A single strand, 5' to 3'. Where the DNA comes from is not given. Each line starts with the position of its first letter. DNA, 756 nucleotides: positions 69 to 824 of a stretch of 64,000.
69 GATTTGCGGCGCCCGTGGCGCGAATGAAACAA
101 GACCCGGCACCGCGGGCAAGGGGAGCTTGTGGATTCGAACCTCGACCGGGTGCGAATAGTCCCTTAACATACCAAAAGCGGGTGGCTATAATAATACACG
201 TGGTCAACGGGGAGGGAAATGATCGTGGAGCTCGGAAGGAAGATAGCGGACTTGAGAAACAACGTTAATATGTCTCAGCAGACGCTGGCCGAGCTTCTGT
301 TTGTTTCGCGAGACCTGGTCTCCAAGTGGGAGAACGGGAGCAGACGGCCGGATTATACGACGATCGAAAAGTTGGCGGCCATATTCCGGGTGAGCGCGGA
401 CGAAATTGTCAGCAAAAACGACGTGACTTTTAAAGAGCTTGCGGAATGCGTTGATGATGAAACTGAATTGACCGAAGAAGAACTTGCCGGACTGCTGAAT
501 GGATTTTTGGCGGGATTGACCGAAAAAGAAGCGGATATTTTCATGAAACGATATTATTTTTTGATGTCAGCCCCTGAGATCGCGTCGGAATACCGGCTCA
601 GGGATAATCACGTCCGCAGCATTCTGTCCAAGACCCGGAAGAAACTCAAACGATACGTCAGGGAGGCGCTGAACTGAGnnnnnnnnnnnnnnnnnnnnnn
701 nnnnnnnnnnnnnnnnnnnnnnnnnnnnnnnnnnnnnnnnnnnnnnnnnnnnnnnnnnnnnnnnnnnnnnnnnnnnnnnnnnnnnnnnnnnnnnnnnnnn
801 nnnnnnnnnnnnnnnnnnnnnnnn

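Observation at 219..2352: XRE-HTH::sigma70-region-4 fusion regulator translationally coupled to a large membrane-anchored partner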

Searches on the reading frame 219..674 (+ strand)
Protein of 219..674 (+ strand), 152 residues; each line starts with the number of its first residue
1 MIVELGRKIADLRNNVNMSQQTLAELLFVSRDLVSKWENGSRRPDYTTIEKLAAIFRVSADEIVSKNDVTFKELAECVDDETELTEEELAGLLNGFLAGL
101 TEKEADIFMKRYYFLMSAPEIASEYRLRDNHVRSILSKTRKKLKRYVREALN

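Call 3: search_protein_families(library=pfam, proteins=[window:219-674:+], max_evalue=1)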
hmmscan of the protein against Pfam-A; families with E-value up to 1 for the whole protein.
window:219-674:+ (152 aa): 16 families
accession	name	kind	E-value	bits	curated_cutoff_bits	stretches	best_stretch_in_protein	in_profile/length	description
PF01381.28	HTH_3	-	1.1e-13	51.4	23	1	9-63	1-55/55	Helix-turn-helix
PF13560.12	HTH_31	-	1.7e-12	47.9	27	1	4-62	1-60/64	Helix-turn-helix domain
PF04545.22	Sigma70_r4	-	8.6e-09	35.2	24.1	1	97-144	2-49/50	Sigma-70, region 4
PF12844.13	HTH_19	-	3e-08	33.9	30.2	1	6-68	1-63/64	Helix-turn-helix domain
PF13443.12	HTH_26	-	3.1e-06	27.8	22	1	16-64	9-58/63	Cro/C1-type HTH DNA-binding domain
PF08281.18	Sigma70_r4_2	-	5.5e-06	26.4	25.7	1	97-143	8-54/54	Sigma-70, region 4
PF06530.18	Phage_antitermQ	-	0.0028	18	26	1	72-141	40-104/118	Phage antitermination protein Q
PF23446.1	LysM1_NFP_LYK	-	0.0036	18.6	36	1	41-70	10-39/60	NFP/LYK LysM1 domain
PF04297.20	UPF0122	-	0.0047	17.6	22.7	1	92-146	10-64/101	Putative helix-turn-helix protein, YlxM / p13 like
PF13545.12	HTH_Crp_2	-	0.032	14.6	27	1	12-36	17-41/70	Crp-like helix-turn-helix domain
PF18291.6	HU-HIG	-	0.036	14.6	26.2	1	63-96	26-59/125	HU domain fused to wHTH, Ig, or Glycine-rich motif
PF15731.11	MqsA_antitoxin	-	0.049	14.2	30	1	7-53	72-118/131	Antitoxin component of bacterial toxin-antitoxin system, MqsA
PF13384.12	HTH_23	-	0.059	13.6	24.6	0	10-37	11-37/50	Homeodomain-like domain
PF08279.18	HTH_11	-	0.13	12.6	25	0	13-34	11-32/55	HTH domain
PF13730.12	HTH_36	-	0.18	12.1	25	0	9-37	14-45/55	Helix-turn-helix domain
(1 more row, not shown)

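Call 4: search_protein_families(library=ncbifam, proteins=[window:219-674:+], max_evalue=1)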
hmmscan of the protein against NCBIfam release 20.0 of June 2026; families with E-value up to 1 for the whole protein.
window:219-674:+ (152 aa): 51 families (the best 25 are shown)
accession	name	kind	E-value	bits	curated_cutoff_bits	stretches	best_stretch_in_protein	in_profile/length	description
NF041951.1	phage_RstR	subfamily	1.2e-14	54.5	80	1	4-89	2-89/108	RstR family transcriptional repressor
TIGR02937.1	sigma70-ECF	superfamily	7.5e-13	48.4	42.9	1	73-146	90-164/165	sigma-70 family RNA polymerase sigma factor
NF007257.0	PRK09706.1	subfamily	2.9e-08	33.6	101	1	5-105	6-104/135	transcriptional repressor DicA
TIGR02985.1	Sig70_bacteroi1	subfamily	2.3e-07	31.2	126.4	1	73-145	91-160/162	RNA polymerase sigma-70 factor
NF005385.0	PRK06930.1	subfamily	9.9e-07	28.6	136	1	32-151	44-166/170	positive control sigma-like factor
NF052239.1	antitox_spr1629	equivalog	1.3e-06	27.8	335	1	5-67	3-65/377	spr1629 family repressor/antitoxin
NF003162.0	PRK04140.1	equivalog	3e-06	26.5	263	1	6-86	128-207/317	transcriptional regulator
TIGR00270.2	TIGR00270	equivalog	4.2e-06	26.7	110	1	6-70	77-141/159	multiprotein bridging factor aMBF1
TIGR03830.1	CxxCG_CxxCG_HTH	subfamily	4.4e-06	26.5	61.8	1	6-46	67-107/127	type II TA system antitoxin MqsA family protein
TIGR03070.1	couple_hipB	subfamily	9e-06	25.6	71.65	1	4-45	2-43/58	type II toxin-antitoxin system Y4mF family antitoxin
NF058625.1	sigma_PG0214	equivalog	1.3e-05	24.9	130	1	77-148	91-162/170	GFO_1088 family ECF-type sigma factor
NF038139.1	Reg_Aceta_RamB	equivalog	1.3e-05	24.1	700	1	6-147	4-148/465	acetate metabolism transcriptional regulator RamB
TIGR02980.1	SigBFG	subfamily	2.5e-05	24.1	234.35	1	58-147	136-226/227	SigB/SigF/SigG family RNA polymerase sigma factor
TIGR02989.1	Sig-70_gvs1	subfamily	3.9e-05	23.6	124.55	1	61-145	74-156/158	RNA polymerase sigma-70 factor, Rhodopirellula/Verrucomicrobium family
NF007408.0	PRK09943.1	equivalog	6.3e-05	22.6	211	1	5-68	8-71/185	HTH-type transcriptional regulator PuuR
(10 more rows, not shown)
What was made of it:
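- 219..677 (+): Regulator gene; the probable true start is GTG 225 (150 aa). The XRE/Cro-C1 HTH is residues 9-63 (nt 243-407). A conserved linker helix carrying E-L-x-x-C is residues 66-77 (nt 414-449). The sigma-70 region 4 HTH is residues 97-144 (nt 507-650). Pfam and NCBIfam (calls 3, 4).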

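Call 8: find_homologous_proteins(query=window:219-674:+)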
Query window:219-674:+ (152 aa): 128 proteins with E <= 0.001 among 192 candidates; the best 120 are listed.
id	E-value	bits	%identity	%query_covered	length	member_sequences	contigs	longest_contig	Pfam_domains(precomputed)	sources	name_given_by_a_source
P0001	5.4e-85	300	93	99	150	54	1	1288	PF12844.14,PF01381.29,PF04545.23,PF13560.13,PF13443.13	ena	-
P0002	1.7e-76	273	89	99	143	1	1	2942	PF12844.14,PF01381.29,PF04545.23,PF13560.13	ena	-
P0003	6.4e-61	222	91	75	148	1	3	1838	PF12844.14,PF01381.29,PF13560.13,PF13443.13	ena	-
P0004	1.3e-51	192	65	97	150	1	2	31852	PF12844.14,PF13384.13,PF01381.29,PF04545.23,PF08281.19,PF13560.13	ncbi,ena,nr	ncbi:MAG: helix-turn-helix domain-containing protein [Clostridia bacterium]|nr:helix-turn-helix doma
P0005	1.0e-50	189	58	99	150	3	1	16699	PF12844.14,PF13384.13,PF01381.29,PF04545.23,PF08281.19,PF13560.13,PF13443.13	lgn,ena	-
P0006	3.2e-50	188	60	97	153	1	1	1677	PF12844.14,PF13384.13,PF01381.29,PF04545.23,PF08281.19,PF13560.13,PF13443.13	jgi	-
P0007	6.1e-50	187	60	97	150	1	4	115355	PF12844.14,PF01381.29,PF04545.23,PF13560.13,PF13443.13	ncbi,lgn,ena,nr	ncbi:MAG: helix-turn-helix transcriptional regulator [Clostridia bacterium]|nr:helix-turn-helix tran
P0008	1.6e-49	186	60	95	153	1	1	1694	PF12844.14,PF13384.13,PF01381.29,PF04545.23,PF08281.19,PF13560.13,PF13443.13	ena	-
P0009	1.9e-49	185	61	97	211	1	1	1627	PF12844.14,PF01381.29,PF04545.23,PF08281.19,PF13560.13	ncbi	-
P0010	1.0e-48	183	61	96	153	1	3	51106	PF12844.14,PF01381.29,PF04545.23,PF08281.19,PF13560.13,PF13443.13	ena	-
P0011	1.4e-48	183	57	97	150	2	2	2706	PF12844.14,PF01381.29,PF04545.23,PF13560.13,PF13443.13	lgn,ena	-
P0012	2.0e-48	182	57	98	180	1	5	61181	PF12844.14,PF01381.29,PF04545.23,PF08281.19,PF13560.13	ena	-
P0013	3.2e-48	181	55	94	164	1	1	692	PF12844.14,PF01381.29,PF04545.23,PF08281.19,PF13560.13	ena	-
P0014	3.3e-48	181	58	99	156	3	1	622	PF12844.14,PF01381.29,PF04545.23,PF08281.19,PF13560.13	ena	-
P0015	3.6e-48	181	57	97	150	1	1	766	PF12844.14,PF13384.13,PF01381.29,PF04545.23,PF08281.19,PF13560.13,PF13443.13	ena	-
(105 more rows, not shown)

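Call 10: find_encoding_contigs(protein=P0007, flank=8000, max_places=3)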
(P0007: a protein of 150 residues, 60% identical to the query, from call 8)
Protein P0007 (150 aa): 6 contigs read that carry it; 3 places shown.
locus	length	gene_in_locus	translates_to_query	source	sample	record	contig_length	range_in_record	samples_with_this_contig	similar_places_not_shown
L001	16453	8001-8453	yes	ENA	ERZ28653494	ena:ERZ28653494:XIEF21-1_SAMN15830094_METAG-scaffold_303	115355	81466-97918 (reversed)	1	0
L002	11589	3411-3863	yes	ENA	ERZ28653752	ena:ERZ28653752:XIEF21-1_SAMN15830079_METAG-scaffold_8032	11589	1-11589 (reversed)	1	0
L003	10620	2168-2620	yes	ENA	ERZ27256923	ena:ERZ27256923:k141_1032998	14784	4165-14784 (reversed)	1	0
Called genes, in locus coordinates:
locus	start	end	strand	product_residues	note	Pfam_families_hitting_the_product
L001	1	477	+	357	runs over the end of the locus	PF12715:Abhydrolase_7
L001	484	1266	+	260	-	PF14808:TMEM164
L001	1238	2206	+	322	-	-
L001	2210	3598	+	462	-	-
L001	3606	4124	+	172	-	PF20234:DUF6591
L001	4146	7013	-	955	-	-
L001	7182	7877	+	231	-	PF16255:Lipase_GDSL_lke, PF00657:Lipase_GDSL, PF13472:Lipase_GDSL_2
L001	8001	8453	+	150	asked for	PF12844:HTH_19, PF13560:HTH_31, PF01381:HTH_3, PF13443:HTH_26 (weak), PF04545:Sigma70_r4 (weak)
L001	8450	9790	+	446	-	-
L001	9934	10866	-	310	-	PF00291:PALP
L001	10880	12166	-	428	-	PF01053:Cys_Met_Meta_PP, PF00155:Aminotran_1_2, PF01041:DegT_DnrJ_EryC1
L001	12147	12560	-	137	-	PF01592:NifU_N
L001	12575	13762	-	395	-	PF00266:Aminotran_5, PF01212:Beta_elim_lyase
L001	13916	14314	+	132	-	PF02082:Rrf2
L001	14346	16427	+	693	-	-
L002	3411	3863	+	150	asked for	PF12844:HTH_19, PF13560:HTH_31, PF01381:HTH_3, PF13443:HTH_26 (weak), PF04545:Sigma70_r4 (weak)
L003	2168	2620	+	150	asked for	PF12844:HTH_19, PF13560:HTH_31, PF01381:HTH_3, PF13443:HTH_26 (weak), PF04545:Sigma70_r4 (weak)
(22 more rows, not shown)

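Call 11: find_encoding_contigs(protein=P0004, flank=8000, max_places=3)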
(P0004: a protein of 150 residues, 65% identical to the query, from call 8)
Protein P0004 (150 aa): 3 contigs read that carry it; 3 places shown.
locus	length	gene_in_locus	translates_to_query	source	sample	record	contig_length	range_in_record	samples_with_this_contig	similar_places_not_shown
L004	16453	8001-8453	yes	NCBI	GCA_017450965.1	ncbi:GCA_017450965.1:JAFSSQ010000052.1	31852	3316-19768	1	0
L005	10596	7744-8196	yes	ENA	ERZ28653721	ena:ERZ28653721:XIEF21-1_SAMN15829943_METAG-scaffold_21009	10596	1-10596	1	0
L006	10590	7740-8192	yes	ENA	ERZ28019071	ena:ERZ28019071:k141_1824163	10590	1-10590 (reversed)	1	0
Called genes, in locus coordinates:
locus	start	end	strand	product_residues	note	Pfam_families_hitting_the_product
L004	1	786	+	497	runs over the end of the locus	PF22848:ASD1_dom, PF06964:Alpha-L-AF_C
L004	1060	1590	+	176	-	-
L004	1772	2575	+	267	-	PF14808:TMEM164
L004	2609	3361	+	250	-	PF04055:Radical_SAM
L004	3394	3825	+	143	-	-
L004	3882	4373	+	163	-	-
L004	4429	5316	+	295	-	PF02698:DUF218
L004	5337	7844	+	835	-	PF00580:UvrD-helicase, PF13086:AAA_11, PF13245:AAA_19, PF13604:AAA_30 (faint), PF00580:UvrD-helicase, PF13361:UvrD_C, PF13538:UvrD_C_2 (faint)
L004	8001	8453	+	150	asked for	PF12844:HTH_19, PF13384:HTH_23 (faint), PF13560:HTH_31, PF01381:HTH_3, PF08281:Sigma70_r4_2 (weak), PF04545:Sigma70_r4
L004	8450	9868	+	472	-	-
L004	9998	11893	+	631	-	-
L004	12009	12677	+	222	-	PF01987:AIM24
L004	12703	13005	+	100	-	PF06961:DUF1294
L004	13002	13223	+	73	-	-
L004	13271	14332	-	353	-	PF00730:HhH-GPD, PF00633:HHH, PF14815:NUDIX_4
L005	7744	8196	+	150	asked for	PF12844:HTH_19, PF13384:HTH_23 (faint), PF13560:HTH_31, PF01381:HTH_3, PF08281:Sigma70_r4_2 (weak), PF04545:Sigma70_r4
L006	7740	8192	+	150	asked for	PF12844:HTH_19, PF13384:HTH_23 (faint), PF13560:HTH_31, PF01381:HTH_3, PF08281:Sigma70_r4_2 (weak), PF04545:Sigma70_r4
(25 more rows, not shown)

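Call 16: find_related_loci(query=A1, collection=genome_contigs, flank=4000)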
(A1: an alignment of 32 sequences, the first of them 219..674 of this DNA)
Query A1 (152 aa) in genome_contigs; peptide patterns used: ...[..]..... (x = any residue, [..] = any of these).
108 stretches matched a pattern; 105 encode a relative of the query (tblastn E <= 1e-3); the best 80 are kept; 80 distinct loci.
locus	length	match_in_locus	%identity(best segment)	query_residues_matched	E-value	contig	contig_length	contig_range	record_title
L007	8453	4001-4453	64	1-151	4e-60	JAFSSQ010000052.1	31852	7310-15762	MAG: Clostridia bacterium isolate RGIG3437 Goat_Rumen.Co__c1660027, whole genome shotgun sequence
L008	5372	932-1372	61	3-149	5e-57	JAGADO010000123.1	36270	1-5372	MAG: Clostridia bacterium isolate RGIG8345 Water_buffalos_Rumen.Co__c5929132, whole genome shotgun sequence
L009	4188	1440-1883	59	3-150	1e-55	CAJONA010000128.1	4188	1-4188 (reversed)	uncultured Clostridia bacterium isolate Reindeer_2_mag_151 genome assembly, contig: scaffold_26028, whole genome shotgun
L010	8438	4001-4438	62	5-150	8e-56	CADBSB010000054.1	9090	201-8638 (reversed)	MAG: uncultured Ruminococcus sp. isolate RUG14256 genome assembly, contig: RUG14256_asm_54, whole genome shotgun sequenc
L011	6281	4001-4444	57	3-150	2e-55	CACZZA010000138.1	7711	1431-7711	MAG: uncultured Ruminococcus sp. isolate RUG13077 genome assembly, contig: RUG13077_asm_138, whole genome shotgun sequen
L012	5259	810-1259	55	2-151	4e-55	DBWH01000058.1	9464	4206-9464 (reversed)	MAG TPA_asm: Mageeibacillus sp. UBA1243 UBA1243_contig_358994, whole genome shotgun sequence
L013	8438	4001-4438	58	5-150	2e-54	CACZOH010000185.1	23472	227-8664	MAG: uncultured Ruminococcus sp. isolate RUG12800 genome assembly, contig: RUG12800_asm_185, whole genome shotgun sequen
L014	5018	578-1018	58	3-149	2e-54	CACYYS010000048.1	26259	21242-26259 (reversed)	MAG: uncultured Ruminococcus sp. isolate RUG12395 genome assembly, contig: RUG12395_asm_48, whole genome shotgun sequenc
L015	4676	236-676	57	3-149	8e-54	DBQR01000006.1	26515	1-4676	MAG TPA_asm: Clostridiales bacterium UBA1389 UBA1389_contig_42930, whole genome shotgun sequence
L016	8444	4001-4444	55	2-149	9e-54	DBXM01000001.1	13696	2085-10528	MAG TPA_asm: Mageeibacillus sp. UBA1212 UBA1212_contig_38991, whole genome shotgun sequence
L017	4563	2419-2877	56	1-152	3e-53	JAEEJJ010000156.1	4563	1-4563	MAG: Clostridiales bacterium isolate Tb.RUG.167 k141_9129791_flag=0_multi=658.0000_len=4563, whole genome shotgun sequen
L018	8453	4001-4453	55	1-151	1e-52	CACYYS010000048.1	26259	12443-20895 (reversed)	MAG: uncultured Ruminococcus sp. isolate RUG12395 genome assembly, contig: RUG12395_asm_48, whole genome shotgun sequenc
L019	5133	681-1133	54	2-152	3e-52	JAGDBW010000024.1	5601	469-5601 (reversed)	MAG: Clostridia bacterium isolate RGIG10326 Yak_Rumen.Co__c852466, whole genome shotgun sequence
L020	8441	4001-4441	59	3-149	6e-52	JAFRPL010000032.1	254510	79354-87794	MAG: Clostridia bacterium isolate RGIG2681 Goat_Omasum-3__c579587, whole genome shotgun sequence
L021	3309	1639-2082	53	3-150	2e-51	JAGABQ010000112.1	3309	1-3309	MAG: Clostridia bacterium isolate RGIG8295 Water_buffalos_Rumen.Co__c4166211, whole genome shotgun sequence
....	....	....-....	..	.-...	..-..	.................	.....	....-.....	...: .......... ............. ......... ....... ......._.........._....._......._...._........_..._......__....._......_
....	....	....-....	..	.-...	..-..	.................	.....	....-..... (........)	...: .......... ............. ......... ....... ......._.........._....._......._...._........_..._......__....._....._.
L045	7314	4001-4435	50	3-147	2e-42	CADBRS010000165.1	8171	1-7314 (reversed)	MAG: uncultured Ruminococcus sp. isolate RUG14240 genome assembly, contig: RUG14240_asm_165, whole genome shotgun sequen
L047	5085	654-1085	47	6-149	8e-42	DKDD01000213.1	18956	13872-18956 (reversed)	MAG TPA_asm: Ruminococcaceae bacterium UBA6857 UBA6857_contig_4891, whole genome shotgun sequence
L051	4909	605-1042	46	2-147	7e-40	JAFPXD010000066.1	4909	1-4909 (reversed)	MAG: Clostridia bacterium isolate RGIG1555 Goat_Abomasum-6__c629791, whole genome shotgun sequence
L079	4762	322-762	45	2-149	3e-37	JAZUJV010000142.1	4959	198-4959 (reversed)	MAG: Eubacteriales bacterium isolate T1900045250_TH20190020.MAGScoT_cleanbin_000017 SGB_5761_k141_6685220, whole genome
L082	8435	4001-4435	44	6-150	2e-36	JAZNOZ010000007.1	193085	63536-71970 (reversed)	MAG: Acutalibacteraceae bacterium isolate T1900044837_TS20190303.MAGScoT_cleanbin_000004 SGB_2925_k141_1944186, whole ge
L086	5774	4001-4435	42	6-150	4e-36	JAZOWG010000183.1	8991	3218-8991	MAG: Acutalibacteraceae bacterium isolate T1900045524_YK20190218.MAGScoT_cleanbin_000007 SGB_7660_k141_621169, whole gen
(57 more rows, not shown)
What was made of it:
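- Several genomes carry 2-3 paralogous modules (call 16).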

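Call 28: predict_structure(alignment_id=A1)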
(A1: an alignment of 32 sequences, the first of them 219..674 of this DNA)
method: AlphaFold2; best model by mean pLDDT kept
length: 152 residues; sequences in the alignment: 32
mean_pLDDT: 90.0   pTM: 0.72
mean pLDDT of the five models: 90.0, 89.5, 89.2, 87.3, 85.0
residues with pLDDT >= 90: 107; 70-90: 40; 50-70: 5; < 50: 0
segments of 3 or more residues with pLDDT < 50: none
pLDDT, mean of each block of 10 residues (from residue 1): 83 96 97 95 91 95 87 77 75 91 94 92 96 95 89 75
secondary structure, 60 per line:
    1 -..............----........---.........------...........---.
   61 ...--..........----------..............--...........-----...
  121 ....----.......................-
elements in order: H2-15 H20-27 H31-39 H46-56 H60-63 H66-75 H86-99 H102-112 H118-124 H129-151
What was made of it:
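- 219..677 (+): AF2 model with pLDDT 90 and pTM 0.72 (call 28).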

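Call 33: fold_search(model_id=the predicted structure, library=pdb)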
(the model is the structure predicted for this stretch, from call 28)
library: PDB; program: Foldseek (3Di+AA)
matches with E <= 10: 591; with E <= 0.001: 0
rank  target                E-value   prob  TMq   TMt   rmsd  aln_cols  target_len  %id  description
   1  6h4c_H                2.1e-03  1.00  0.39  0.41  14.3       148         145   19  A polyamorous repressor: deciphering the evolutionary strategy used by the phage-inducible chromosomal islands to spre (released 2019-08-28)
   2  7dlv_F                4.0e-03  1.00  0.39  0.41  14.3       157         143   19  shrimp dUTPase in complex with Stl (released 2021-12-01)
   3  6h4c_B                4.9e-03  1.00  0.39  0.40  14.5       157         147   19  A polyamorous repressor: deciphering the evolutionary strategy used by the phage-inducible chromosomal islands to spre (released 2019-08-28)
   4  2b5a_B                5.4e-03  1.00  0.39  0.76   1.1        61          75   28  C.BclI, Control Element of the BclI Restriction-Modification System (released 2006-01-03)
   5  7pwj_FFF              5.4e-03  1.00  0.38  0.39  14.1       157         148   18  dUTPase from human in complex with Stl (released 2022-12-28)
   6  2b5a_A                5.9e-03  1.00  0.38  0.73   1.2        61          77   28  C.BclI, Control Element of the BclI Restriction-Modification System (released 2006-01-03)
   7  7dlv_E                5.9e-03  1.00  0.38  0.41  14.4       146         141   19  shrimp dUTPase in complex with Stl (released 2021-12-01)
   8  1y7y_B                6.5e-03  1.00  0.39  0.88   1.0        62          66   32  High-resolution crystal structure of the restriction-modification controller protein C.AhdI from Aeromonas hydrophila (released 2005-02-22)
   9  1y7y_A                6.9e-03  1.00  0.39  0.84   1.1        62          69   32  High-resolution crystal structure of the restriction-modification controller protein C.AhdI from Aeromonas hydrophila (released 2005-02-22)
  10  8p8o_J                9.2e-03  1.00  0.39  0.41  14.3       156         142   18  M. tuberculosis dUTPase - Stl1-159 (StlNT) complex structure (released 2024-11-27)
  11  8p8o_F                9.7e-03  1.00  0.39  0.41  14.4       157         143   18  M. tuberculosis dUTPase - Stl1-159 (StlNT) complex structure (released 2024-11-27)
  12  8p8o_L                9.7e-03  1.00  0.39  0.41  14.4       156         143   18  M. tuberculosis dUTPase - Stl1-159 (StlNT) complex structure (released 2024-11-27)
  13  9e85_F                1.0e-02  0.99  0.34  0.17  17.4       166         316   20  De Novo Mycobacterium tuberculosis transcription initiation promoter complex with 6-mer RNA and closed Beta' clamp (RN (released 2025-10-01)
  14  6h49                  1.1e-02  1.00  0.39  0.40  14.2       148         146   19  A polyamorous repressor: deciphering the evolutionary strategy used by the phage-inducible chromosomal islands to spread (released 2019-08-28)
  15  2b5a_C                1.4e-02  1.00  0.38  0.74   1.2        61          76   28  C.BclI, Control Element of the BclI Restriction-Modification System (released 2006-01-03)
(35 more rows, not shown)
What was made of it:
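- On ECF (group IV) sigma-70 factors: The N-terminal half superposes on C.AhdI and ImmR at about 1 A rmsd (call 33).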
